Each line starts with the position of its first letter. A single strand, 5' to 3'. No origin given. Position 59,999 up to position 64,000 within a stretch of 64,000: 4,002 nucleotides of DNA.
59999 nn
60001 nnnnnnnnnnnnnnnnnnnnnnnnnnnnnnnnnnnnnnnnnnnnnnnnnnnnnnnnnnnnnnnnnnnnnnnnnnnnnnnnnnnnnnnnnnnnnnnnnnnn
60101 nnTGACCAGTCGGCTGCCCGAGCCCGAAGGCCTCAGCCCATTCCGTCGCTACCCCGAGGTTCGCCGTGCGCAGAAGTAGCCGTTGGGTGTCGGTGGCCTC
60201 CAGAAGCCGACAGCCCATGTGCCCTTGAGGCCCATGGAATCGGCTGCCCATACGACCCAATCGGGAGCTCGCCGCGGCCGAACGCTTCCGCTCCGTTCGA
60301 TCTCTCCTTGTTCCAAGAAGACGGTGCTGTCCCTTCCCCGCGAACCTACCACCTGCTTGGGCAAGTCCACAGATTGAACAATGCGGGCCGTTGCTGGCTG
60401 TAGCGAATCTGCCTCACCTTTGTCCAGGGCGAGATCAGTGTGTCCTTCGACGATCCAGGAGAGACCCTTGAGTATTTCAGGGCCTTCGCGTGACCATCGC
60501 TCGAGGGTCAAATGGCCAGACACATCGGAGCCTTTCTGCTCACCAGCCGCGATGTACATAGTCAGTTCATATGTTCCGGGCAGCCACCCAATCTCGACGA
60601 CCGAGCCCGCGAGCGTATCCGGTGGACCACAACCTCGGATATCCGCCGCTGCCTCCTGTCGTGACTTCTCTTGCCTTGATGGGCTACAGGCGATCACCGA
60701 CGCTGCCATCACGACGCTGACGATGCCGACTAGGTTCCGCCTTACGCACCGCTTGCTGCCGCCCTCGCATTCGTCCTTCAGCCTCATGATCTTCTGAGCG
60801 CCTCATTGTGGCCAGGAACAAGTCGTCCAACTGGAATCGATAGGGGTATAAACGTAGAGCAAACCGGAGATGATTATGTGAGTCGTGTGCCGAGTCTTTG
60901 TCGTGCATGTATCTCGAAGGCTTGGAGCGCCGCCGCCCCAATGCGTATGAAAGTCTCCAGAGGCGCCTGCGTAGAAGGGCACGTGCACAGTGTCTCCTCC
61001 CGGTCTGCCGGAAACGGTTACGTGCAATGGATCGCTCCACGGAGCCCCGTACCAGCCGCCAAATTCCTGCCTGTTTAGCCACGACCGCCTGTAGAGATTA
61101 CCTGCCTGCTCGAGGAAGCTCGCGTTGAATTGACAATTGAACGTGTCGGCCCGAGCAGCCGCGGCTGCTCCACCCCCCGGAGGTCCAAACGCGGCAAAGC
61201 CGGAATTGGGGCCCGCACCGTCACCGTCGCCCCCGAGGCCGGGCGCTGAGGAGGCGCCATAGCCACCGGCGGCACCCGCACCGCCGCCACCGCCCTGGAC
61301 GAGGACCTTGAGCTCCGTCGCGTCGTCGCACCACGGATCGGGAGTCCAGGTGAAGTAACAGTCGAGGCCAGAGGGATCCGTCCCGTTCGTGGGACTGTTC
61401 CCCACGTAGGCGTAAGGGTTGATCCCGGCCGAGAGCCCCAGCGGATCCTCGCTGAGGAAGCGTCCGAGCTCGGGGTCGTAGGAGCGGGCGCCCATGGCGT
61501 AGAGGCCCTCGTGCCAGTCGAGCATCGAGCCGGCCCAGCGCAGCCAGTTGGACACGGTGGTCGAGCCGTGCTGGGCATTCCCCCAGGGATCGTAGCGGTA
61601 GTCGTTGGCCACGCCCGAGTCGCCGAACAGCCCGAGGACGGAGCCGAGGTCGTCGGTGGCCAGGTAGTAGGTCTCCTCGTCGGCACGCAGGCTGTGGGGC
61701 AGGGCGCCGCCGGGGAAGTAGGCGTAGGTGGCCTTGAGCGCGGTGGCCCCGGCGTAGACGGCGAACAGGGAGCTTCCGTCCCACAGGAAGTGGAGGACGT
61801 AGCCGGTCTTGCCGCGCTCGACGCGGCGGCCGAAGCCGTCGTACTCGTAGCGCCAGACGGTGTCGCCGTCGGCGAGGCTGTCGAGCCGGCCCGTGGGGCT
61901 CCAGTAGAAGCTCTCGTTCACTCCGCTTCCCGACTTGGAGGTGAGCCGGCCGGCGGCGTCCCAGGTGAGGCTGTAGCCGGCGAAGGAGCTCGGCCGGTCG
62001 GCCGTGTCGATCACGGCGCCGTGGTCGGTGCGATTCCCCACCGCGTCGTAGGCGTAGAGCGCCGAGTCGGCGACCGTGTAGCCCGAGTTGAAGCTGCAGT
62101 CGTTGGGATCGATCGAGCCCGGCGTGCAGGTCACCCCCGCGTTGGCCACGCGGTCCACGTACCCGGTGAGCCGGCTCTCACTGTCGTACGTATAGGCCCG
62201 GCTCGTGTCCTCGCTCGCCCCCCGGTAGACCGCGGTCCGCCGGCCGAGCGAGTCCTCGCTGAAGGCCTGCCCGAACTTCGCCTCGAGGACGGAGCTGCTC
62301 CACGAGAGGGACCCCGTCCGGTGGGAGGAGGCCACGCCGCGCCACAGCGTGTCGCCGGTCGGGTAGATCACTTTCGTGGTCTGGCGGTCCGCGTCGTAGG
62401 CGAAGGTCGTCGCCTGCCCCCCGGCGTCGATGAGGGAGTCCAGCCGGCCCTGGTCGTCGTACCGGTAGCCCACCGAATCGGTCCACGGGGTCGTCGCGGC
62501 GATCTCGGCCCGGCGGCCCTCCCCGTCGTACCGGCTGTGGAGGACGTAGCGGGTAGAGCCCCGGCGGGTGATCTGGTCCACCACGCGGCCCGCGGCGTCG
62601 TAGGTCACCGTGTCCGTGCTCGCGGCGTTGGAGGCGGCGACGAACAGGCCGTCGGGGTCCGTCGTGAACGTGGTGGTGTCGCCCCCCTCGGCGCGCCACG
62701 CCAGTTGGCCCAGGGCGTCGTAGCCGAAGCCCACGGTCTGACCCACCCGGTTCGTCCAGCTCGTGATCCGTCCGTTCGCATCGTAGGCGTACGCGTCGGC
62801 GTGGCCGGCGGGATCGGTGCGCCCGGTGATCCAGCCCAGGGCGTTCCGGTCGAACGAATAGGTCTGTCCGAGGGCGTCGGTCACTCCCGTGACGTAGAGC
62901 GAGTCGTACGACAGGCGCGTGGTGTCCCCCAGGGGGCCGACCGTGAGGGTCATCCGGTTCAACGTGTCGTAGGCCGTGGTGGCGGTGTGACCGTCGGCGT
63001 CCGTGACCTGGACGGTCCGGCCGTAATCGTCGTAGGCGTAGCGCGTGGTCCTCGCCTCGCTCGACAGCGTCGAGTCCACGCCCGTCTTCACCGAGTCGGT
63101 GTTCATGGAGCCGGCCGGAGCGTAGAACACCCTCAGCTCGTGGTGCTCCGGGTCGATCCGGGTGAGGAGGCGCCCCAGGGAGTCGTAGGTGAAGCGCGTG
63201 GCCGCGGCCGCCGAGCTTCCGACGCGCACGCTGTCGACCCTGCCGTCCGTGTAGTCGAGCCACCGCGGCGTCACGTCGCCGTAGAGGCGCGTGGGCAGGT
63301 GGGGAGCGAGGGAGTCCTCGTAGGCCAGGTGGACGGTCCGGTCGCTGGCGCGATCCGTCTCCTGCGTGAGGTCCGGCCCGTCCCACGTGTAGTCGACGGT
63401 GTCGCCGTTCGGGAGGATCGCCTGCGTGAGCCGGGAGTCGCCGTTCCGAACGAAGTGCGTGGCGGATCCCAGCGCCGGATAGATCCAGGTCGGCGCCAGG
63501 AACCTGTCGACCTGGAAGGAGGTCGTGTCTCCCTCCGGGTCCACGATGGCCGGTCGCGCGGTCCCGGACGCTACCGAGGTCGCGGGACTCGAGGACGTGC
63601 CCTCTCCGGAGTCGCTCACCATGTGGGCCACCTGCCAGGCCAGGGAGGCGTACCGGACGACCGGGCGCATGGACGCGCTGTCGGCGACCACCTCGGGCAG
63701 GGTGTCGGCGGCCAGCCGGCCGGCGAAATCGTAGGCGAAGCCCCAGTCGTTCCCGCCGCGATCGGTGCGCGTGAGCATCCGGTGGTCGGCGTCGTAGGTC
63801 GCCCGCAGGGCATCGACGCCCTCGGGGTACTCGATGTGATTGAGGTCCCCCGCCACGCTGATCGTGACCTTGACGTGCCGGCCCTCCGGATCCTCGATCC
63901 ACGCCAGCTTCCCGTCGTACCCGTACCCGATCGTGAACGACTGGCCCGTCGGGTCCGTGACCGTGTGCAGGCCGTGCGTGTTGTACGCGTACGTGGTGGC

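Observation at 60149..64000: RHS/YD-repeat polymorphic toxin with an unrecognised C-terminal domain and a downstream lipoprotein immunity candidate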

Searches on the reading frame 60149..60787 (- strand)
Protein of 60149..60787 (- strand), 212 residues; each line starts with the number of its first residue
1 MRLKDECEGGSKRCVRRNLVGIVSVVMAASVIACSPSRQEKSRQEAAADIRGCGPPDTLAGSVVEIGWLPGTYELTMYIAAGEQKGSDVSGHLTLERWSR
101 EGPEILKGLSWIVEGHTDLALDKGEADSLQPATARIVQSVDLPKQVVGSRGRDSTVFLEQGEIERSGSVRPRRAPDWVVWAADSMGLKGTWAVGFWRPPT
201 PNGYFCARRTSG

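Call 5: search_protein_families(library=pfam, proteins=[window:60149-60787:-], max_evalue=1)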
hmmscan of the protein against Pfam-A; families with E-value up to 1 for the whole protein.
window:60149-60787:- (212 aa): 0 families

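Call 6: search_protein_families(library=ncbifam, proteins=[window:60149-60787:-], max_evalue=1)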
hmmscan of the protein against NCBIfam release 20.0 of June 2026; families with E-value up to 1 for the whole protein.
window:60149-60787:- (212 aa): 0 families

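Call 10: find_homologous_proteins(query=window:60149-60787:-, max_evalue=0.01)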
Query window:60149-60787:- (212 aa): 1 proteins with E <= 0.01 among 205 candidates.
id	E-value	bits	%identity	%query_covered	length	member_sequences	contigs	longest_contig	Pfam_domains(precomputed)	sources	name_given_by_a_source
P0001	1.5e-138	478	100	100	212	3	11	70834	-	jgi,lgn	-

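Call 11: find_encoding_contigs(protein=P0001, flank=10000, max_places=10)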
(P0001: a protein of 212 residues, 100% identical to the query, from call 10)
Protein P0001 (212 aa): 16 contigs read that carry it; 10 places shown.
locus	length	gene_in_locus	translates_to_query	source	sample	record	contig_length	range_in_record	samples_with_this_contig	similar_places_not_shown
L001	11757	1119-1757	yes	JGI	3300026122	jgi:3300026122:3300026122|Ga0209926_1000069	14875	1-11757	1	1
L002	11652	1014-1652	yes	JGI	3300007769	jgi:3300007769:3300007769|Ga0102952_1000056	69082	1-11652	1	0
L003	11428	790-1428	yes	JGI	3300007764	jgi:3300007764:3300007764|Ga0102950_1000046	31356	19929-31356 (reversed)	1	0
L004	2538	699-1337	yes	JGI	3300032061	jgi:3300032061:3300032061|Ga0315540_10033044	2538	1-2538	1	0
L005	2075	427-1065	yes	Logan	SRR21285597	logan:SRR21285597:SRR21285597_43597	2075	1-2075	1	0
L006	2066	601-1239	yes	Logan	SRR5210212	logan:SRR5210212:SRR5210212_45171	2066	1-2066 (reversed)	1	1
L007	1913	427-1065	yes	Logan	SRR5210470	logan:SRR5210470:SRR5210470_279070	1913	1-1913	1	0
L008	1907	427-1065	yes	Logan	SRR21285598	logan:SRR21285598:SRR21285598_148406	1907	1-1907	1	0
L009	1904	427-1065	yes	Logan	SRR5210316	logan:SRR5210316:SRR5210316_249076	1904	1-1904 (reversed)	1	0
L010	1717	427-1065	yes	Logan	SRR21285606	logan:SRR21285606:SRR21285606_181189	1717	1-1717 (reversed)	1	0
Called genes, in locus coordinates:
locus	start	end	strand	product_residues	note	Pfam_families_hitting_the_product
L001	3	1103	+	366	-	PF25023:TEN_YD-shell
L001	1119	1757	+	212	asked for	-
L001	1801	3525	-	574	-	PF01642:MM_CoA_mutase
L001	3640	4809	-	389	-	PF03308:MeaB, PF00009:GTP_EFTU (faint), PF02492:cobW (faint)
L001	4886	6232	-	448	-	PF00571:CBS (faint), PF03448:MgtE_N, PF01769:MgtE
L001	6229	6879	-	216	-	PF04367:DUF502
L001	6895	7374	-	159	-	PF02130:YbeY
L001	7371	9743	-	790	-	PF07697:7TMR-HDED, PF07698:7TM-7TMR_HD, PF01966:HD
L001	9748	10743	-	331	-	PF02562:PhoH, PF13245:AAA_19 (faint), PF13604:AAA_30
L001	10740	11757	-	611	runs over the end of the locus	PF01336:tRNA_anti-codon, PF00152:tRNA-synt_2, PF02938:GAD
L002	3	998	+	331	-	?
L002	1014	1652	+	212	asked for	-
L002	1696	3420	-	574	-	PF01642:MM_CoA_mutase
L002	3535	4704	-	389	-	PF03308:MeaB, PF00009:GTP_EFTU (faint), PF02492:cobW (faint)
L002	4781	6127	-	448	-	PF00571:CBS (faint), PF03448:MgtE_N, PF01769:MgtE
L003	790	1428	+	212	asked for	-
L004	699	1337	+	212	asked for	-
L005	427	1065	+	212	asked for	-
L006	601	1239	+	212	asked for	-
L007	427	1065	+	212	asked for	-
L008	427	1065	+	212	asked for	-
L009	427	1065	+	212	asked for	-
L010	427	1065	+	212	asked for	-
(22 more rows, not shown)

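Call 44: search_protein_families(library=pfam, alignment_id=A4, max_evalue=10)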
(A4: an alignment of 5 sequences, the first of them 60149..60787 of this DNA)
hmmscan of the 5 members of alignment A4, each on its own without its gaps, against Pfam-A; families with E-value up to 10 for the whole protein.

A. member 1, window:60149-60787:- (212 aa): 0 families

B. families by the number of members that match (of 5 scanned): 0 families

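Call 61: search_solved_structures(query=A4, max_evalue=10, show_alignments=2)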
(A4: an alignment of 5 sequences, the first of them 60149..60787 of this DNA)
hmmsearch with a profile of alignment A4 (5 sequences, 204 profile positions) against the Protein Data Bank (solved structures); distinct sequences matched with E-value up to 10: 1.
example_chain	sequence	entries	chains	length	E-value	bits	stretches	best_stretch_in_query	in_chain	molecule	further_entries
1sa8_A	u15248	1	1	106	0.42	13.8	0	166-191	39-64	Fatty acid-binding protein, intestinal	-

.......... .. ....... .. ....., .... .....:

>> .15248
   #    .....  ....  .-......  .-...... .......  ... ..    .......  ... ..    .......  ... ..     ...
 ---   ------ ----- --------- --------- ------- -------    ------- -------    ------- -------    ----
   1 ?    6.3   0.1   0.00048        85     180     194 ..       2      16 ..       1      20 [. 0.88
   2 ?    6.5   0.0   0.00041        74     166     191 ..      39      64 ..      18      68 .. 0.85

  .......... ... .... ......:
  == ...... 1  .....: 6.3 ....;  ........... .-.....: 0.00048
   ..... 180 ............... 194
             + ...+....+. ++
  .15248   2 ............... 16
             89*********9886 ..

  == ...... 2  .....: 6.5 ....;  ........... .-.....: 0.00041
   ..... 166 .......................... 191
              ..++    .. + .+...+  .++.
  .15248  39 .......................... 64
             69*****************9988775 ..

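Call 96: search_protein_families(library=phrogs, proteins=[window:60149-60787:-], max_evalue=1)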
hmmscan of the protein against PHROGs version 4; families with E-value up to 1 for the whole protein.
window:60149-60787:- (212 aa): 0 families

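Call 97: search_protein_families(library=padloc, proteins=[window:60149-60787:-], max_evalue=1)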
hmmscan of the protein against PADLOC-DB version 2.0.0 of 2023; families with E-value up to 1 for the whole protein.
window:60149-60787:- (212 aa): 0 families

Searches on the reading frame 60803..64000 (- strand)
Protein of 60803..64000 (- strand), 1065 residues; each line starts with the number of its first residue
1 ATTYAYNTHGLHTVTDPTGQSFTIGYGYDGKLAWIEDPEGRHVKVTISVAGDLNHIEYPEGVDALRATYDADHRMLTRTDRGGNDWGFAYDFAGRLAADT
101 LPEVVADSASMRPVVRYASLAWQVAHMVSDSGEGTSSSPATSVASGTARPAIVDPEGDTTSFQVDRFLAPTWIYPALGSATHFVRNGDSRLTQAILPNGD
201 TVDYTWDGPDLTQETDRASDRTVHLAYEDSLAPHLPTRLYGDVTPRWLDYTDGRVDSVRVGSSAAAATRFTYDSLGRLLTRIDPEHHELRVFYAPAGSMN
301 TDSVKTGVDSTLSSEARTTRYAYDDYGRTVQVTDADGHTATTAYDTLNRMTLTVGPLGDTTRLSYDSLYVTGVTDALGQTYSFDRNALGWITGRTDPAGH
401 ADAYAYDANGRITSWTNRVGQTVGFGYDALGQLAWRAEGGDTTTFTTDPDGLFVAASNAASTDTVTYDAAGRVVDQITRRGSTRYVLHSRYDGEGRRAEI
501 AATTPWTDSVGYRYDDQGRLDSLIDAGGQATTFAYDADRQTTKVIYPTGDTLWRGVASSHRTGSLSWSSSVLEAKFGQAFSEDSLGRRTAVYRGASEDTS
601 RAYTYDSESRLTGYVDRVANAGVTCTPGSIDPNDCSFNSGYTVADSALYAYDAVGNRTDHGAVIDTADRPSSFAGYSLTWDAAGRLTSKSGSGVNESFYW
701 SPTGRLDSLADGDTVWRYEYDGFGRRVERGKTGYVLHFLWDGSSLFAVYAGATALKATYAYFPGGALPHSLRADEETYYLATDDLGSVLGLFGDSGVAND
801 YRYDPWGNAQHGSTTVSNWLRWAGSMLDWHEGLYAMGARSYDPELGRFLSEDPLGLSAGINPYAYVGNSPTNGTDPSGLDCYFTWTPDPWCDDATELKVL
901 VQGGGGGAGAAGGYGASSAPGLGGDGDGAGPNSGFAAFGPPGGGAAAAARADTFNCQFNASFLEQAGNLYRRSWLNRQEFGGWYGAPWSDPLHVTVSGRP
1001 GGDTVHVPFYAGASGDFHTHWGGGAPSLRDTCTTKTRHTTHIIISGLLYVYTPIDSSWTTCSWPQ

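Call 5: search_protein_families(library=pfam, proteins=[window:60803-64000:-], max_evalue=1)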
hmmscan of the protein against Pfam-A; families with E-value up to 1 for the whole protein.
window:60803-64000:- (1065 aa): 2 families
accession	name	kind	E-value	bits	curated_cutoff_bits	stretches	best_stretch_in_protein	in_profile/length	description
PF05593.20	RHS_repeat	-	1.3e-43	147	22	12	406-433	1-28/38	RHS Repeat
PF18547.6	HalOD2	-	0.0075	16.6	27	1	414-454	11-51/52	Halobacterial output domain 2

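Call 6: search_protein_families(library=ncbifam, proteins=[window:60803-64000:-], max_evalue=1)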
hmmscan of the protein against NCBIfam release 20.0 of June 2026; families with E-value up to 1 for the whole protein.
window:60803-64000:- (1065 aa): 3 families
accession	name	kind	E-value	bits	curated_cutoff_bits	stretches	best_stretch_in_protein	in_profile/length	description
TIGR01643.1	YD_repeat_2x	repeat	2.2e-36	122.9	15.8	10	69-102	1-34/42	YD repeat-containing protein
TIGR03696.1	Rhs_assc_core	domain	3.8e-24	85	32.5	1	803-879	1-76/76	RHS repeat-associated core domain-containing protein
NF041261.1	RHS_core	equivalog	1.1e-23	83.1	2000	4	262-497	423-651/1261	RHS element core protein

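Call 90: find_encoding_contigs(protein=window:60806-64000:-, flank=10000, max_places=4)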
Protein window:60806-64000:- (1065 aa): no gene with exactly this product is on record in the collection.
